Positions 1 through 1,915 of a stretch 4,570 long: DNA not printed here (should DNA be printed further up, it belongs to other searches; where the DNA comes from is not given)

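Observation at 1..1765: The largest gene in the window is invisible to the ORF track; it is an MHYT-GGDEF-EAL c-di-GMP protein with both catalytic motifs intact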

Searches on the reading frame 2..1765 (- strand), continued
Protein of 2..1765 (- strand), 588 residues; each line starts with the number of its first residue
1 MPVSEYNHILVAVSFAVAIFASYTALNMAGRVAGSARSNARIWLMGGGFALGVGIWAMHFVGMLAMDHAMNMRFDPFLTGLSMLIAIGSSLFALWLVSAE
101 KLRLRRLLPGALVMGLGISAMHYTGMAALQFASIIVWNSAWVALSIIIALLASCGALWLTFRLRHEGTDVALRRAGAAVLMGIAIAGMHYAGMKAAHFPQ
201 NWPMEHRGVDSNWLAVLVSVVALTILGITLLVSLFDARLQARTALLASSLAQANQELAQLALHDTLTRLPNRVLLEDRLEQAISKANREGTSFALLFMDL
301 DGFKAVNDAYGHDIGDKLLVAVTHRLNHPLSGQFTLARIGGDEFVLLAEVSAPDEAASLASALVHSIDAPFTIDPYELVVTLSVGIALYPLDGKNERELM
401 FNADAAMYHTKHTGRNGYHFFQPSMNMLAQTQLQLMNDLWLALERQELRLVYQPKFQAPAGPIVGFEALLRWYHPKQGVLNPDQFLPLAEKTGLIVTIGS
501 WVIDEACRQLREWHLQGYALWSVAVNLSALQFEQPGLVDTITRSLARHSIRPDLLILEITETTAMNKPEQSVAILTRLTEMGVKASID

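Call 7: find_homologous_proteins(query=window:2-1765:-)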
Query window:2-1765:- (588 aa): 7806 proteins with E <= 0.001 among 8000 candidates; the best 120 are listed.
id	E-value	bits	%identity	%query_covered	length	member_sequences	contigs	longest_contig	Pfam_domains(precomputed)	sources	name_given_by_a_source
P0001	0.0e+0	1297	100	100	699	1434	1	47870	PF03707.22,PF00563.26,PF00990.27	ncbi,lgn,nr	ncbi:EAL domain-containing protein [Salmonella enterica subsp. enterica serovar Chandans]|nr:EAL dom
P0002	0.0e+0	1295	100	100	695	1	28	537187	PF03707.22,PF00563.26,PF00990.27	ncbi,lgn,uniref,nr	ncbi:EAL domain-containing protein [Salmonella enterica]|uniref:Anti-FlhC(2)FlhD(4) factor YdiV n=1 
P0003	0.0e+0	1295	100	100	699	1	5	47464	PF03707.22,PF00563.26,PF00990.27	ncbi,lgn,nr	ncbi:TPA_asm: EAL domain-containing protein [Salmonella enterica subsp. enterica serovar Oranienburg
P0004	0.0e+0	1294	100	100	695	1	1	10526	PF03707.22,PF00563.26,PF00990.27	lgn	-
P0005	0.0e+0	1294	100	100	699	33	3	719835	PF03707.22,PF00563.26,PF00990.27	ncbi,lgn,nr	ncbi:EAL domain-containing protein [Salmonella enterica subsp. enterica serovar Ruiru]|nr:EAL domain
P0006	0.0e+0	1293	100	100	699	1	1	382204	PF03707.22,PF00563.26,PF00990.27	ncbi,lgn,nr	ncbi:EAL domain-containing protein [Salmonella enterica]|nr:EAL domain-containing protein [Salmonell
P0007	0.0e+0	1292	100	100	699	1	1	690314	PF03707.22,PF00563.26,PF00990.27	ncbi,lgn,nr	ncbi:EAL domain-containing protein [Salmonella enterica]|nr:EAL domain-containing protein [Salmonell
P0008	0.0e+0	1292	100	100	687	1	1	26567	PF03707.22,PF00563.26,PF00990.27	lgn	-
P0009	0.0e+0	1291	100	100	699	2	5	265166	PF03707.22,PF00563.26,PF00990.27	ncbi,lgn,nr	ncbi:EAL domain-containing protein [Salmonella enterica]|nr:bifunctional diguanylate cyclase/phospho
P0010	0.0e+0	1291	100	100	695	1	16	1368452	PF03707.22,PF00563.26,PF00990.27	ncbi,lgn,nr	ncbi:EAL domain-containing protein [Salmonella enterica]|nr:bifunctional diguanylate cyclase/phospho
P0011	0.0e+0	1290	99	100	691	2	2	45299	PF03707.22,PF00563.26,PF00990.27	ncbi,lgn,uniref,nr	ncbi:bifunctional diguanylate cyclase/phosphodiesterase [Salmonella enterica subsp. enterica serovar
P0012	0.0e+0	1289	99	100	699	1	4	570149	PF03707.22,PF00563.26,PF00990.27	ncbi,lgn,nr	ncbi:EAL domain-containing protein [Salmonella enterica]|nr:EAL domain-containing protein [Salmonell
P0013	0.0e+0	1289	99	100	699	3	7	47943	PF03707.22,PF00563.26,PF00990.27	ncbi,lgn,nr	ncbi:EAL domain-containing protein [Salmonella enterica]|nr:EAL domain-containing protein [Salmonell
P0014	0.0e+0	1288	99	100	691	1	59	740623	PF03707.22,PF00563.26,PF00990.27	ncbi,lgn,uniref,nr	ncbi:EAL domain-containing protein [Salmonella enterica]|uniref:putative bifunctional diguanylate cy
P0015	0.0e+0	1288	99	100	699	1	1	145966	PF03707.22,PF00563.26,PF00990.27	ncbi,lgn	ncbi:EAL domain-containing protein [Salmonella enterica]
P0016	0.0e+0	1288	99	100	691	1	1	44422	PF03707.22,PF00563.26,PF00990.27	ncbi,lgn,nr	ncbi:EAL domain-containing protein [Salmonella enterica subsp. enterica]|nr:EAL domain-containing pr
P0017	0.0e+0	1287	99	100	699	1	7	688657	PF03707.22,PF00563.26,PF00990.27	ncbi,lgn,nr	ncbi:EAL domain-containing protein [Salmonella enterica]|nr:EAL domain-containing protein [Salmonell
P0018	0.0e+0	1287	99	100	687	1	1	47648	PF03707.22,PF00563.26,PF00990.27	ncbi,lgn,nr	ncbi:EAL domain-containing protein [Salmonella enterica subsp. enterica]|nr:EAL domain-containing pr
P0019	0.0e+0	1287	99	100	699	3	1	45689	PF03707.22,PF00563.26,PF00990.27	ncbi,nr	ncbi:EAL domain-containing protein [Salmonella enterica subsp. enterica]|nr:EAL domain-containing pr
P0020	0.0e+0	1287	99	100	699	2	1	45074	PF03707.22,PF00563.26,PF00990.27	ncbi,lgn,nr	ncbi:EAL domain-containing protein [Salmonella enterica]|nr:EAL domain-containing protein [Salmonell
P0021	0.0e+0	1285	99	100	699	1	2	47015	PF03707.22,PF00563.26,PF00990.27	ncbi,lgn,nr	ncbi:bifunctional diguanylate cyclase/phosphodiesterase [Salmonella enterica subsp. enterica serovar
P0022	0.0e+0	1284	99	100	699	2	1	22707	PF03707.22,PF00563.26,PF00990.27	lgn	-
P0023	0.0e+0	1283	99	100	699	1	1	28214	PF03707.22,PF00563.26,PF00990.27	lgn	-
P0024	0.0e+0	1283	99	100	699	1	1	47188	PF03707.22,PF00563.26,PF00990.27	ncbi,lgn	ncbi:EAL domain-containing protein [Salmonella enterica]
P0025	0.0e+0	1283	99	100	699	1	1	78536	PF03707.22,PF00563.26,PF00990.27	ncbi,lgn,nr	ncbi:EAL domain-containing protein [Salmonella enterica]|nr:EAL domain-containing protein [Salmonell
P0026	0.0e+0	1278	99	100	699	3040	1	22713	PF03707.22,PF00563.26,PF00990.27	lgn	-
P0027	0.0e+0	1277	98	100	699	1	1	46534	PF03707.22,PF00563.26,PF00990.27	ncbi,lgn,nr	ncbi:EAL domain-containing protein [Salmonella enterica subsp. enterica serovar 11:b:1,7]|nr:EAL dom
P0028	0.0e+0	1275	98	100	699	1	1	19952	PF03707.22,PF00563.26,PF00990.27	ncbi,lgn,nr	ncbi:TPA: EAL domain-containing protein [Salmonella enterica]|nr:EAL domain-containing protein [Salm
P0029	0.0e+0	1269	99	100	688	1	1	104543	PF03707.22,PF00563.26,PF00990.27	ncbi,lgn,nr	ncbi:EAL domain-containing protein [Salmonella enterica]|nr:EAL domain-containing protein [Salmonell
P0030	0.0e+0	1259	97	100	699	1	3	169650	PF03707.22,PF00563.26,PF00990.27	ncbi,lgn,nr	ncbi:TPA: EAL domain-containing protein [Salmonella enterica]|nr:EAL domain-containing protein [Salm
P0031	0.0e+0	1243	95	100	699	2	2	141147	PF03707.22,PF00563.26,PF00990.27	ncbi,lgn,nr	ncbi:EAL domain-containing protein [Salmonella enterica]|nr:EAL domain-containing protein [Salmonell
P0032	0.0e+0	1240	97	100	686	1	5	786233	PF03707.22,PF00563.26,PF00990.27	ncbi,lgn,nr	ncbi:EAL domain-containing protein [Salmonella enterica]|nr:bifunctional diguanylate cyclase/phospho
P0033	0.0e+0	1204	95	100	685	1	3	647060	PF03707.22,PF00563.26,PF00990.27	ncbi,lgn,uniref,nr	ncbi:putative bifunctional diguanylate cyclase/phosphodiesterase [Salmonella enterica]|uniref:Anti-F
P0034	0.0e+0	1198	93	100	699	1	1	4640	PF03707.22,PF00563.26,PF00990.27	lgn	-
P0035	0.0e+0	1189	99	93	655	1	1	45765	PF03707.22,PF00563.26,PF00990.27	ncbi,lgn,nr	ncbi:EAL domain-containing protein [Salmonella enterica subsp. enterica serovar Newport]|nr:EAL doma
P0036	0.0e+0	1178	94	100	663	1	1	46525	PF03707.22,PF00563.26,PF00990.27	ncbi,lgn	ncbi:EAL domain-containing protein [Salmonella enterica subsp. enterica serovar Montevideo]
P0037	0.0e+0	1063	98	84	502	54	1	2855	PF03707.22,PF00563.26,PF00990.27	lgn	-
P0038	3.3e-295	998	77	100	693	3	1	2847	PF03707.22,PF00563.26,PF00990.27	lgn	-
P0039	4.3e-295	998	76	100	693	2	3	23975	PF03707.22,PF00563.26,PF00990.27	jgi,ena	-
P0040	1.0e-293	993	77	100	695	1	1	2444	PF03707.22,PF00563.26,PF00990.27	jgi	jgi:diguanylate cyclase (GGDEF)-like protein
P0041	2.6e-293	992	77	100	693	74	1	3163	PF03707.22,PF00563.26,PF00990.27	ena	-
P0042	8.5e-293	990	76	100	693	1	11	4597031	PF03707.22,PF00563.26,PF00990.27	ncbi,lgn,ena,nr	ncbi:bifunctional diguanylate cyclase/phosphodiesterase [Enterobacter cloacae]|nr:bifunctional digua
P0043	2.8e-292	988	76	100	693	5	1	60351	PF03707.22,PF00563.26,PF00990.27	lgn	-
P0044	4.0e-292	988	75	100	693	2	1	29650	PF03707.22,PF00563.26,PF00990.27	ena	-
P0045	8.1e-292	987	75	100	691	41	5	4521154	PF03707.22,PF00563.26,PF00990.27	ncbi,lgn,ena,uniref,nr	ncbi:bifunctional diguanylate cyclase/phosphodiesterase [Leclercia pneumoniae]|uniref:putative bifun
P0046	8.2e-292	987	76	100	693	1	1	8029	PF03707.22,PF00563.26,PF00990.27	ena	-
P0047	8.4e-292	987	75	100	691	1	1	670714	PF03707.22,PF00563.26,PF00990.27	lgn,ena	-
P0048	1.2e-291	986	75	100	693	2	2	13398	PF03707.22,PF00563.26,PF00990.27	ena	-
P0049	2.0e-291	985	76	100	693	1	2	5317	PF03707.22,PF00563.26,PF00990.27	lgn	-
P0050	2.0e-291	985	76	100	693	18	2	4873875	PF03707.22,PF00563.26,PF00990.27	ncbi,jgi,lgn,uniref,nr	ncbi:EAL domain-containing protein [Leclercia sp. 119287]|uniref:putative bifunctional diguanylate c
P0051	2.0e-291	985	76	100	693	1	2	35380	PF03707.22,PF00563.26,PF00990.27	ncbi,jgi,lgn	-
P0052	2.2e-291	985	76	100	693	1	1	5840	PF03707.22,PF00563.26,PF00990.27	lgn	-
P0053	2.2e-291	985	76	100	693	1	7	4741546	PF03707.22,PF00563.26,PF00990.27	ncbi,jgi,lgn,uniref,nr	ncbi:putative bifunctional diguanylate cyclase/phosphodiesterase [Leclercia adecarboxylata]|uniref:E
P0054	2.2e-291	985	76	100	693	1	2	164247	PF03707.22,PF00563.26,PF00990.27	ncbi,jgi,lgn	-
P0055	2.7e-291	985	76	100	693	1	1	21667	PF03707.22,PF00563.26,PF00990.27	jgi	-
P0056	3.3e-291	985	76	100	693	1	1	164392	PF03707.22,PF00563.26,PF00990.27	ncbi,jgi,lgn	ncbi:EAL domain-containing protein [Enterobacter sp. MYb186]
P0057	3.3e-291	985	76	100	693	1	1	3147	PF03707.22,PF00563.26,PF00990.27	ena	-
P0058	3.8e-291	985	76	100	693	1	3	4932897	PF03707.22,PF00563.26,PF00990.27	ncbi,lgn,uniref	ncbi:bifunctional diguanylate cyclase/phosphodiesterase [Leclercia sp. S52]|uniref:putative bifuncti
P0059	4.1e-291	984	76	100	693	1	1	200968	PF03707.22,PF00563.26,PF00990.27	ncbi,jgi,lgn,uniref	ncbi:putative bifunctional diguanylate cyclase/phosphodiesterase [Leclercia sp.]|uniref:putative bif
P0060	4.2e-291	984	75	100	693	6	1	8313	PF03707.22,PF00563.26,PF00990.27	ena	-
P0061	4.2e-291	984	76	100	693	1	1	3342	PF03707.22,PF00563.26,PF00990.27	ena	-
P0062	4.5e-291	984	76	100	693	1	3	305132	PF03707.22,PF00563.26,PF00990.27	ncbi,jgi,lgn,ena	-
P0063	5.0e-291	984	76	100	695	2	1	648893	PF03707.22,PF00563.26,PF00990.27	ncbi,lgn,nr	ncbi:EAL domain-containing protein [Enterobacteriaceae bacterium RIT714]|nr:EAL domain-containing pr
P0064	5.1e-291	984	75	100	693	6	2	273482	PF03707.22,PF00563.26,PF00990.27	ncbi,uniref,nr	ncbi:putative bifunctional diguanylate cyclase/phosphodiesterase [Enterobacter mori]|uniref:putative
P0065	5.5e-291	984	76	100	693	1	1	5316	PF03707.22,PF00563.26,PF00990.27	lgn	-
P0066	6.1e-291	984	75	100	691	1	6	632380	PF03707.22,PF00563.26,PF00990.27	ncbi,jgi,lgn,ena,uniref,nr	ncbi:putative bifunctional diguanylate cyclase/phosphodiesterase [Leclercia sp. UBA2479]|uniref:puta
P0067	8.3e-291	983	76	100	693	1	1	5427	PF03707.22,PF00563.26,PF00990.27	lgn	-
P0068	9.4e-291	983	75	100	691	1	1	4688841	PF03707.22,PF00563.26,PF00990.27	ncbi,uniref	ncbi:bifunctional diguanylate cyclase/phosphodiesterase [Leclercia pneumoniae]|uniref:putative bifun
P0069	9.4e-291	983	75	100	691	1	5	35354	PF03707.22,PF00563.26,PF00990.27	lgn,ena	-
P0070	9.8e-291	983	76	100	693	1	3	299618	PF03707.22,PF00563.26,PF00990.27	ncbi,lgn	-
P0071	9.8e-291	983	76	100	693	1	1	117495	PF03707.22,PF00563.26,PF00990.27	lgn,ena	-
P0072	1.1e-290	983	76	100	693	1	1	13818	PF03707.22,PF00563.26,PF00990.27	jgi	-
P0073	1.2e-290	983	76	100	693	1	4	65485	PF03707.22,PF00563.26,PF00990.27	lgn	-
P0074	1.2e-290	983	75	100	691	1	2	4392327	PF03707.22,PF00563.26,PF00990.27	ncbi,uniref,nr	ncbi:EAL domain-containing protein [Leclercia pneumoniae]|uniref:EAL domain-containing protein n=1 T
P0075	1.2e-290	983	76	100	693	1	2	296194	PF03707.22,PF00563.26,PF00990.27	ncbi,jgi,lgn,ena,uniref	ncbi:putative bifunctional diguanylate cyclase/phosphodiesterase [Leclercia sp. AS011]|uniref:putati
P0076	1.3e-290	983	76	100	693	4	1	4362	PF03707.22,PF00563.26,PF00990.27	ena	-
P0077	1.3e-290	983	76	100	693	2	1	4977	PF03707.22,PF00563.26,PF00990.27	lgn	-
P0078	1.7e-290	982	74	100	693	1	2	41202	PF03707.22,PF00563.26,PF00990.27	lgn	-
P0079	1.8e-290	982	76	100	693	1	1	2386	PF03707.22,PF00563.26,PF00990.27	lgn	-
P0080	1.8e-290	982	76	100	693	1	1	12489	PF03707.22,PF00563.26,PF00990.27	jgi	-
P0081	2.5e-290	982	76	100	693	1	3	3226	PF03707.22,PF00563.26,PF00990.27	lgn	-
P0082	2.6e-290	982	76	100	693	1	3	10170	PF03707.22,PF00563.26,PF00990.27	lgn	-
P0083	2.7e-290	982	76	100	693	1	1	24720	PF03707.22,PF00563.26,PF00990.27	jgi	-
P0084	2.7e-290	982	76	100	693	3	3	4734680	PF03707.22,PF00563.26,PF00990.27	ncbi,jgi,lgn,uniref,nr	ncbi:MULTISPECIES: putative bifunctional diguanylate cyclase/phosphodiesterase [Leclercia]|uniref:pu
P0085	2.8e-290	982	75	100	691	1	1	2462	PF03707.22,PF00563.26,PF00990.27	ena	-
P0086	2.9e-290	982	76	100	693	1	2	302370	PF03707.22,PF00563.26,PF00990.27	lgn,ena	-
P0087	3.1e-290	982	75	100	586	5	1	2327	PF03707.22,PF00563.26,PF00990.27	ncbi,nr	ncbi:MAG: diguanylate cyclase, partial [Enterobacterales bacterium]|nr:diguanylate cyclase [Enteroba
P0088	3.3e-290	981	74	100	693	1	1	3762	PF03707.22,PF00563.26,PF00990.27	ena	-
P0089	4.1e-290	981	76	100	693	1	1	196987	PF03707.22,PF00563.26,PF00990.27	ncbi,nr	ncbi:hypothetical protein C6560_16065 [Enterobacter sp. FS01]|nr:hypothetical protein C6560_16065 [E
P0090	4.1e-290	981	75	100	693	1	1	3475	PF03707.22,PF00563.26,PF00990.27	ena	-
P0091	4.1e-290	981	76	100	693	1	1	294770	PF03707.22,PF00563.26,PF00990.27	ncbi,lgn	ncbi:EAL domain-containing protein [Enterobacter hormaechei]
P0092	4.7e-290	981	76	100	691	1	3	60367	PF03707.22,PF00563.26,PF00990.27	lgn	-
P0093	6.7e-290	980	76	100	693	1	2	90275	PF03707.22,PF00563.26,PF00990.27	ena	-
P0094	6.9e-290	980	75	100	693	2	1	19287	PF03707.22,PF00563.26,PF00990.27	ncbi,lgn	-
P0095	1.0e-289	980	76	100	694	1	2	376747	PF03707.22,PF00563.26,PF00990.27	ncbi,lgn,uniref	ncbi:putative bifunctional diguanylate cyclase/phosphodiesterase [Pseudenterobacter timonensis]|unir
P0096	1.5e-289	979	76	100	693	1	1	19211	PF03707.22,PF00563.26,PF00990.27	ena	-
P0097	2.1e-289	979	76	100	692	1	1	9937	PF03707.22,PF00563.26,PF00990.27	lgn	-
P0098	2.9e-289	978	76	100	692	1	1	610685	PF03707.22,PF00563.26,PF00990.27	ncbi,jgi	ncbi:putative bifunctional diguanylate cyclase/phosphodiesterase [Lelliottia amnigena]|jgi:diguanyla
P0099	2.9e-289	978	76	100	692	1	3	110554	PF03707.22,PF00563.26,PF00990.27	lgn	-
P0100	4.9e-289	978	75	100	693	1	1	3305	PF03707.22,PF00563.26,PF00990.27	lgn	-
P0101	7.3e-289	977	74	100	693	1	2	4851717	PF03707.22,PF00563.26,PF00990.27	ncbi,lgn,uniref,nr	ncbi:putative bifunctional diguanylate cyclase/phosphodiesterase [Enterobacter roggenkampii]|uniref:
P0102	9.7e-289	977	76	100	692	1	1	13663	PF03707.22,PF00563.26,PF00990.27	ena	-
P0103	9.8e-289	977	74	100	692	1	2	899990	PF03707.22,PF00563.26,PF00990.27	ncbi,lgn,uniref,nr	ncbi:putative bifunctional diguanylate cyclase/phosphodiesterase [Kosakonia radicincitans]|uniref:pu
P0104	1.1e-288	976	75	100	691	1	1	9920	PF03707.22,PF00563.26,PF00990.27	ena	-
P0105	1.1e-288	976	74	100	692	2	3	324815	PF03707.22,PF00563.26,PF00990.27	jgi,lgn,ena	-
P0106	1.2e-288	976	75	100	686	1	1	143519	PF03707.22,PF00563.26,PF00990.27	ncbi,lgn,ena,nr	nr:EAL domain-containing protein [uncultured Enterobacter sp.]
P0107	1.3e-288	976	74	100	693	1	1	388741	PF03707.22,PF00563.26,PF00990.27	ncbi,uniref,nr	ncbi:putative bifunctional diguanylate cyclase/phosphodiesterase [Enterobacter roggenkampii]|uniref:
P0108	1.3e-288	976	75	100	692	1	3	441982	PF03707.22,PF00563.26,PF00990.27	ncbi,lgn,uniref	uniref:cyclic-guanylate-specific phosphodiesterase n=1 Tax=Pseudomonas tritici TaxID=2745518 RepID=A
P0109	1.7e-288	976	73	100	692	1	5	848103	PF03707.22,PF00563.26,PF00990.27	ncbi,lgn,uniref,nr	ncbi:UNVERIFIED_ORG: diguanylate cyclase (GGDEF)-like protein [Kosakonia oryzae]|uniref:Diguanylate 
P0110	1.8e-288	976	75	100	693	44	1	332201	PF03707.22,PF00563.26,PF00990.27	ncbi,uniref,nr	ncbi:EAL domain-containing protein [Enterobacteriaceae bacterium H4N4]|uniref:EAL domain-containing 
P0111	4.1e-288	974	76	100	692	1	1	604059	PF03707.22,PF00563.26,PF00990.27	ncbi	ncbi:putative bifunctional diguanylate cyclase/phosphodiesterase [Lelliottia amnigena]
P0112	4.4e-288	974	76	100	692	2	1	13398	PF03707.22,PF00563.26,PF00990.27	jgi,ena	-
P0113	5.0e-288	974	75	100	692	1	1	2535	PF03707.22,PF00563.26,PF00990.27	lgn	-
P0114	5.1e-288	974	73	100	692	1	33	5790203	PF03707.22,PF00563.26,PF00990.27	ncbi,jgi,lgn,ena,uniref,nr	ncbi:EAL domain-containing protein [Kosakonia radicincitans]|uniref:putative bifunctional diguanylat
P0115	5.5e-288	974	75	100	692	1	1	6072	PF03707.22,PF00563.26,PF00990.27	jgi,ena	-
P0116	5.8e-288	974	74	99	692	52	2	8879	PF03707.22,PF00563.26,PF00990.27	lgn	-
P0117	6.1e-288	974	75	100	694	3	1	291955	PF03707.22,PF00563.26,PF00990.27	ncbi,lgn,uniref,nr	ncbi:EAL domain-containing protein [Pseudenterobacter timonensis]|uniref:cyclic-guanylate-specific p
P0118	6.3e-288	974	75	100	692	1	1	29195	PF03707.22,PF00563.26,PF00990.27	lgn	-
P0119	6.6e-288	974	73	100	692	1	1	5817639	PF03707.22,PF00563.26,PF00990.27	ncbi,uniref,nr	ncbi:hypothetical protein Y71_02290 [Kosakonia radicincitans DSM 16656]|uniref:putative bifunctional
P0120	6.9e-288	974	75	100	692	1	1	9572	PF03707.22,PF00563.26,PF00990.27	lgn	-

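Call 10: find_encoding_contigs(protein=P0005, flank=8000, max_places=3)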
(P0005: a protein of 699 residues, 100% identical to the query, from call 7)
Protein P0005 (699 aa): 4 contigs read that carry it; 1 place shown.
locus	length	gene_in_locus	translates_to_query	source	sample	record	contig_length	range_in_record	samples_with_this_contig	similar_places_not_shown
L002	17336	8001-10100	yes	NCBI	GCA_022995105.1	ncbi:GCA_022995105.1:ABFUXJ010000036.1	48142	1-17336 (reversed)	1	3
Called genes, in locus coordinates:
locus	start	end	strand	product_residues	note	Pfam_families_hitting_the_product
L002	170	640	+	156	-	PF00364:Biotin_lipoyl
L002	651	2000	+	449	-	PF00289:Biotin_carb_N, PF02655:ATP-grasp_3 (weak), PF02222:ATP-grasp, PF02786:CPSase_L_D2, PF07478:Dala_Dala_lig_C, PF02785:Biotin_carb_C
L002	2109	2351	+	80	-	PF06196:DUF997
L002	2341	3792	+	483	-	PF00474:SSF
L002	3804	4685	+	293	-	PF06325:PrmA, PF05175:MTS, PF13489:Methyltransf_23 (weak), PF13847:Methyltransf_31, PF08241:Methyltransf_11 (weak), PF08242:Methyltransf_12 (weak), PF13649:Methyltransf_25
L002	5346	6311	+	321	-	PF01207:Dus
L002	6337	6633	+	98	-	PF27465:Fis_N, PF02954:HTH_8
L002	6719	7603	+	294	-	PF03602:Cons_hypoth95 (faint), PF01555:N6_N4_Mtase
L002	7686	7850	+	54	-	PF10831:DUF2556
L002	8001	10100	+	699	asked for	PF03707:MHYT, PF00990:GGDEF, PF00563:EAL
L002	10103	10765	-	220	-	PF00440:TetR_N, PF08361:TetR_C_2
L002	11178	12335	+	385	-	PF25919:BSH_CusB (faint), PF25917:BSH_RND, PF25876:HH_MFP_RND, PF25944:Beta-barrel_RND, PF25967:RND-MFP_C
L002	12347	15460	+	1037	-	PF00873:ACR_tran, PF03176:MMPL (weak), PF02355:SecD_SecF_C (faint)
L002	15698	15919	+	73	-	-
